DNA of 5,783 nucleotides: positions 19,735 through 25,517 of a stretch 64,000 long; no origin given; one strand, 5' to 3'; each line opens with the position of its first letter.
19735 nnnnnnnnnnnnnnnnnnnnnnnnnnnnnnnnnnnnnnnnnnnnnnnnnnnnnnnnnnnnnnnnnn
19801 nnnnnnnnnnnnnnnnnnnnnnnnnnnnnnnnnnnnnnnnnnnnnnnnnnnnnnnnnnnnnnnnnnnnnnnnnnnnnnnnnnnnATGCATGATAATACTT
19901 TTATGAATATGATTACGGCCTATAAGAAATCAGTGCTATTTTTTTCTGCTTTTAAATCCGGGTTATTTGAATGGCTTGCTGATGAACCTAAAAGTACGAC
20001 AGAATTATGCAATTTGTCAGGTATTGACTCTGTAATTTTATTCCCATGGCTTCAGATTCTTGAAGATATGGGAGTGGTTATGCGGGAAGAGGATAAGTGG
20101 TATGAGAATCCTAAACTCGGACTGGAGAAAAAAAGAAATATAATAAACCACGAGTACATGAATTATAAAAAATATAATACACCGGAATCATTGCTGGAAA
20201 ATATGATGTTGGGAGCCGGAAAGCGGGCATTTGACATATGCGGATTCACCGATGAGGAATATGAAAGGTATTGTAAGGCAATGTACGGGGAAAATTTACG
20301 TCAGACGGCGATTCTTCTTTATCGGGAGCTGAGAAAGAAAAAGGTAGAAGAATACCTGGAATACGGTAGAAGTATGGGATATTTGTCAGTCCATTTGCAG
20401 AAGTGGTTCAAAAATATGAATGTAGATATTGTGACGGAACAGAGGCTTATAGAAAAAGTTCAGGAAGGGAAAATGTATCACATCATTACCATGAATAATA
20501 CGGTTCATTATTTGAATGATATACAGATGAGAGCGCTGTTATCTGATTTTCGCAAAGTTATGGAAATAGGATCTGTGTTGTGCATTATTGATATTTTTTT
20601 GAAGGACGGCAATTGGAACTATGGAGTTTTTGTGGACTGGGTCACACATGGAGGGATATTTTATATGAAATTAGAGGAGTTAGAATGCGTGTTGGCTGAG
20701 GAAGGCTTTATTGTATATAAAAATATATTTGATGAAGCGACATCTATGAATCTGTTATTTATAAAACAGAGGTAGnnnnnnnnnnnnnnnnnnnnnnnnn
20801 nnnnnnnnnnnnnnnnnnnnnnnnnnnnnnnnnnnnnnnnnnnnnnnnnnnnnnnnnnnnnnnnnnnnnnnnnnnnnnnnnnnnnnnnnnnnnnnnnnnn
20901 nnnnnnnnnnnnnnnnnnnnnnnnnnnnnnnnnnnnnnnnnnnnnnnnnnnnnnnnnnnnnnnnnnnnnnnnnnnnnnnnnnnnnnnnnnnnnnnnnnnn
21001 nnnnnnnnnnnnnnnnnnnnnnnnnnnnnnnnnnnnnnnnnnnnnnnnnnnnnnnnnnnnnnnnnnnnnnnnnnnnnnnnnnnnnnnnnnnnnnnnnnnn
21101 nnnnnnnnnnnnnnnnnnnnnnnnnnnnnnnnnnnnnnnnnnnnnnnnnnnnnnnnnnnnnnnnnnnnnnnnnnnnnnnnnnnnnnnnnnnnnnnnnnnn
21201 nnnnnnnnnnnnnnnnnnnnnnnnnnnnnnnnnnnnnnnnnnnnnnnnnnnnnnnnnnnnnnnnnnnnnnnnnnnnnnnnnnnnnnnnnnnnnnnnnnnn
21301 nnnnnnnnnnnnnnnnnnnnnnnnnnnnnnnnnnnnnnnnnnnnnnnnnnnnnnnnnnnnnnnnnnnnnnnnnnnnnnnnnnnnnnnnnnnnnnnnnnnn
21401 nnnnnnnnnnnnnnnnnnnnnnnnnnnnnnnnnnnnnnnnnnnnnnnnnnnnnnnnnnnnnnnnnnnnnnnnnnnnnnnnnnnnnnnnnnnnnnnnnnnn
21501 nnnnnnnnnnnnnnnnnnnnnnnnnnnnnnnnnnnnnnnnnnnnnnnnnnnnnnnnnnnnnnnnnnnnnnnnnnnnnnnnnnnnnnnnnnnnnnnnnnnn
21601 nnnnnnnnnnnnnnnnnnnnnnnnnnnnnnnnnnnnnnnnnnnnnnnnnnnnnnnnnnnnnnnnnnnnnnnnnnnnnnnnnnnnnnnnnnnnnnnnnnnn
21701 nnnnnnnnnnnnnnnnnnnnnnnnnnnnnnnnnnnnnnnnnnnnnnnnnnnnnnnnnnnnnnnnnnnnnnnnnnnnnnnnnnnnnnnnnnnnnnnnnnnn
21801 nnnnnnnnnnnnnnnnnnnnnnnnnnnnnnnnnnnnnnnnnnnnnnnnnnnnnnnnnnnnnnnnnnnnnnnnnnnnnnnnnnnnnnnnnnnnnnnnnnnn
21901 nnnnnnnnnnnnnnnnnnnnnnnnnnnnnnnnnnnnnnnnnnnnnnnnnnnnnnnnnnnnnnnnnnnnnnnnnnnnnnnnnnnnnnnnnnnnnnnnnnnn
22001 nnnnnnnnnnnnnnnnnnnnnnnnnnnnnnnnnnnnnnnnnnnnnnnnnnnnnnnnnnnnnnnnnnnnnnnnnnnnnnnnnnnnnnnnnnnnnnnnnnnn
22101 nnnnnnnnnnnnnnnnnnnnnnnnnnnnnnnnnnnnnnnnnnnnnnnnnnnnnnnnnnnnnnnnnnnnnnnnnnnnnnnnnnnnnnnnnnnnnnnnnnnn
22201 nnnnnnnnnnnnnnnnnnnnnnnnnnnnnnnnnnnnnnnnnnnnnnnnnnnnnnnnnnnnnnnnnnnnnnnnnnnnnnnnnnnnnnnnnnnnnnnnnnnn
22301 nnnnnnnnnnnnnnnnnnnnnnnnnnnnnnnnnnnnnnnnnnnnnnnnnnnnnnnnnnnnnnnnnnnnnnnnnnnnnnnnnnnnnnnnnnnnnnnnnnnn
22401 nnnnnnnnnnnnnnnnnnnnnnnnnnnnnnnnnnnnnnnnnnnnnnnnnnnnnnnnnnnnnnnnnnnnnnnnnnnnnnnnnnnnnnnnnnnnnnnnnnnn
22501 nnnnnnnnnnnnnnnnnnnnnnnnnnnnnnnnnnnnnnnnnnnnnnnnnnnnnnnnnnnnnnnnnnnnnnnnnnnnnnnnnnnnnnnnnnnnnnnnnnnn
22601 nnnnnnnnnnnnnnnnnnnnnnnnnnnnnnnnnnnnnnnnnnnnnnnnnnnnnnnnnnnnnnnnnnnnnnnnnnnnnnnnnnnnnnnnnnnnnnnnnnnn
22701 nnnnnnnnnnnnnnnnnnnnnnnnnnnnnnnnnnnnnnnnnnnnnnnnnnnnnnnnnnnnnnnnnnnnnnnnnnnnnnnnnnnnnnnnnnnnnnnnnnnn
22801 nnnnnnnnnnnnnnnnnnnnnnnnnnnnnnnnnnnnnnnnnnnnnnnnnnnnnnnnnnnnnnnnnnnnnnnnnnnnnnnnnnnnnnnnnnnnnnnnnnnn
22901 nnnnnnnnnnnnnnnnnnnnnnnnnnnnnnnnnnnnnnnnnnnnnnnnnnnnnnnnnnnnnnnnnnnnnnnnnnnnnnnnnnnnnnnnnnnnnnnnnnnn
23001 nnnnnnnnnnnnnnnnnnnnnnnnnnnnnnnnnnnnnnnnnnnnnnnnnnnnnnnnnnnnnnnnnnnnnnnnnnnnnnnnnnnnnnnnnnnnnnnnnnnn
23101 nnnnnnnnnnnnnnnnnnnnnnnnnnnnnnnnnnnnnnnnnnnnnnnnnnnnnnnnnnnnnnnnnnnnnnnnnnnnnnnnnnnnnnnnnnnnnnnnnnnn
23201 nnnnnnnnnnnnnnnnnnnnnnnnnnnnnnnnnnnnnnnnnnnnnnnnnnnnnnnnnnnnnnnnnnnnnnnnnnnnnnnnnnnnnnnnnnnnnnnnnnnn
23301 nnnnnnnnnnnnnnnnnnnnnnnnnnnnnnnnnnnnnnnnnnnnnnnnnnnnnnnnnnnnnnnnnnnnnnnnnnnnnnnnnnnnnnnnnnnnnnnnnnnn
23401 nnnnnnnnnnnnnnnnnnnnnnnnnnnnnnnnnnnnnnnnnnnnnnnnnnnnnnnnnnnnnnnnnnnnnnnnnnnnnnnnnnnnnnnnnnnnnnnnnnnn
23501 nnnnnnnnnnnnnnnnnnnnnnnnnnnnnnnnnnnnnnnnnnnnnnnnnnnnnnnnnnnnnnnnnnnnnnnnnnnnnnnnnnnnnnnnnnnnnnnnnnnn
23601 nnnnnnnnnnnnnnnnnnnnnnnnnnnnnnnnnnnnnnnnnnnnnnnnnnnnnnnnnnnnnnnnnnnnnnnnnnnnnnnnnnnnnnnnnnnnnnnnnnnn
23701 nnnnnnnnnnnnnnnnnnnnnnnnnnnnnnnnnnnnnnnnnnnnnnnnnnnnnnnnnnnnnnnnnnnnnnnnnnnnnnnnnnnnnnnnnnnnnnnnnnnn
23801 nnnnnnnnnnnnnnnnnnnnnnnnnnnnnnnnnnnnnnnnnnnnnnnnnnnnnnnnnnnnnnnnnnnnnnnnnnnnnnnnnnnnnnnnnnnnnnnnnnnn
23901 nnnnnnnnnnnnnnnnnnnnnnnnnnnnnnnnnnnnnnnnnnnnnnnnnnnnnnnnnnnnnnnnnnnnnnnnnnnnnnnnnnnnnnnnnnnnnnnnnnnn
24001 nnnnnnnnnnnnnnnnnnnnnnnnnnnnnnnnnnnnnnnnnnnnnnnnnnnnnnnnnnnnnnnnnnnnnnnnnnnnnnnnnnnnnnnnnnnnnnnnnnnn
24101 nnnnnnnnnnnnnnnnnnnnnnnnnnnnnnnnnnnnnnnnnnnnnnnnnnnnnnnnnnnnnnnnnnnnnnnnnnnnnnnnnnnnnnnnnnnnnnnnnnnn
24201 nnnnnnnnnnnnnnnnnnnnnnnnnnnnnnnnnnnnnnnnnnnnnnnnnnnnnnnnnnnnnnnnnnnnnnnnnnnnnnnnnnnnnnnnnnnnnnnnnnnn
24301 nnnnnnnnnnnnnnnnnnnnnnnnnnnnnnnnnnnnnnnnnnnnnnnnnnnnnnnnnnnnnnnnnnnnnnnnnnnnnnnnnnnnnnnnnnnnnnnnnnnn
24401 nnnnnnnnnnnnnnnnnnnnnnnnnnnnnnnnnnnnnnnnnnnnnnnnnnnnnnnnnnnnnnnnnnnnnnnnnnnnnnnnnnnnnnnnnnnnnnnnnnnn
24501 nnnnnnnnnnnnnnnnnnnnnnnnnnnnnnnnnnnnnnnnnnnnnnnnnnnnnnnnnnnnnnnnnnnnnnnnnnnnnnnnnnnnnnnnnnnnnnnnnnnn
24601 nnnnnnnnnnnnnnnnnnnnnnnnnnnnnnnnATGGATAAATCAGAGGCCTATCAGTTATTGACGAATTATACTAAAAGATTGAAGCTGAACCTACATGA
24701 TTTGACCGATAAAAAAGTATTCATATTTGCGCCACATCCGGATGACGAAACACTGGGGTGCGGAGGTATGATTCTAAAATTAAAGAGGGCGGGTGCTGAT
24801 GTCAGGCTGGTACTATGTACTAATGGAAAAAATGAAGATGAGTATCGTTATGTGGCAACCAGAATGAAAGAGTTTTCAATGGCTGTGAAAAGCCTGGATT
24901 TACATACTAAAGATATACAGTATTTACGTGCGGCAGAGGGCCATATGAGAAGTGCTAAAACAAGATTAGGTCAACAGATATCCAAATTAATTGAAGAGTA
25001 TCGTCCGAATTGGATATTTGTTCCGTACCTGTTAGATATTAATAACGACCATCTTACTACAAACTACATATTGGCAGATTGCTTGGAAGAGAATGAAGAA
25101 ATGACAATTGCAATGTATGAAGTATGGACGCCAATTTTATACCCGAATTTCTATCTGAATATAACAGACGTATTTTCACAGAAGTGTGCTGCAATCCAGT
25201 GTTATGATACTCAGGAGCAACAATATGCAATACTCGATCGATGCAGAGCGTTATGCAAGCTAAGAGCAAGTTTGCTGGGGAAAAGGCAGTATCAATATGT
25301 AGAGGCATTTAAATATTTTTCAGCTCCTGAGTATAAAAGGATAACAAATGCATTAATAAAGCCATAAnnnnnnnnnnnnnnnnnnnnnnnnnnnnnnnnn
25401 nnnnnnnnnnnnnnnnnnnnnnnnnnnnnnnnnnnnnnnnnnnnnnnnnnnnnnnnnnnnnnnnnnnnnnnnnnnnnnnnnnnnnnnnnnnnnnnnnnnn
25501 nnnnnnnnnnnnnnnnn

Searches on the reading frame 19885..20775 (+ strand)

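Call 9: search_protein_families(library=pfam, proteins=[window:19885-20775:+], max_evalue=0.00001)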
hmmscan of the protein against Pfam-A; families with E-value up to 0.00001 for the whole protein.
window:19885-20775:+ (296 aa): 0 families

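Call 83: search_protein_families(library=pfam, proteins=[window:19885-20775:+], max_evalue=0.1)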
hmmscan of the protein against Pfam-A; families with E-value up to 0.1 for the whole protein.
window:19885-20775:+ (296 aa): 4 families
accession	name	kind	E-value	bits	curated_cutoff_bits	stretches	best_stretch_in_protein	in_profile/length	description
PF13489.12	Methyltransf_23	-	0.00018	21.7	27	1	144-277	11-161/164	Methyltransferase domain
PF08100.18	Dimerisation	-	0.014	15.6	25.6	1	6-76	9-84/93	O-methyltransferase dimerisation domain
PF04182.18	B-block_TFIIIC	-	0.045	14.3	22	0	38-70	21-53/73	B-block binding subunit of TFIIIC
PF08242.18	Methyltransf_12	-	0.064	14.4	30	0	188-231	57-97/98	Methyltransferase domain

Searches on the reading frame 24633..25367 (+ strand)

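Call 10: search_protein_families(library=pfam, proteins=[window:24633-25367:+], max_evalue=0.00001)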
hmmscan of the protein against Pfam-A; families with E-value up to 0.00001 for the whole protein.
window:24633-25367:+ (244 aa): 1 family
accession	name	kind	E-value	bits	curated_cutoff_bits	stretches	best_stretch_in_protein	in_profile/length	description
PF02585.22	PIG-L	-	3.6e-24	86.2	28.2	1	31-149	2-127/129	GlcNAc-PI de-N-acetylase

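Call 77: search_protein_families(library=ncbifam, proteins=[window:24633-25367:+], max_evalue=0.00001)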
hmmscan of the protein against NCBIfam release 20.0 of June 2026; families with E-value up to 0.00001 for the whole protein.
window:24633-25367:+ (244 aa): 4 families
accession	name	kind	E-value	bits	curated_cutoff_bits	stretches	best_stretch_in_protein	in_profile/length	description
TIGR04001.1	thiol_BshB1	equivalog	1.1e-17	64.6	182.5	1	29-197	4-181/226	bacillithiol biosynthesis deacetylase BshB1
NF002557.0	PRK02122.1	subfamily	8.4e-09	34.1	384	1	22-74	366-422/653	glucosamine-6-phosphate deaminase-like protein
TIGR04000.1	thiol_BshB2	equivalog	1.7e-07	31.2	195.25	1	28-197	2-187/217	bacillithiol biosynthesis deacetylase BshB2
TIGR03445.1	mycothiol_MshB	equivalog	2e-06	27.9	224.35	1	34-67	5-38/284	N-acetyl-1-D-myo-inositol-2-amino-2-deoxy-alpha-D-glucopyranoside deacetylase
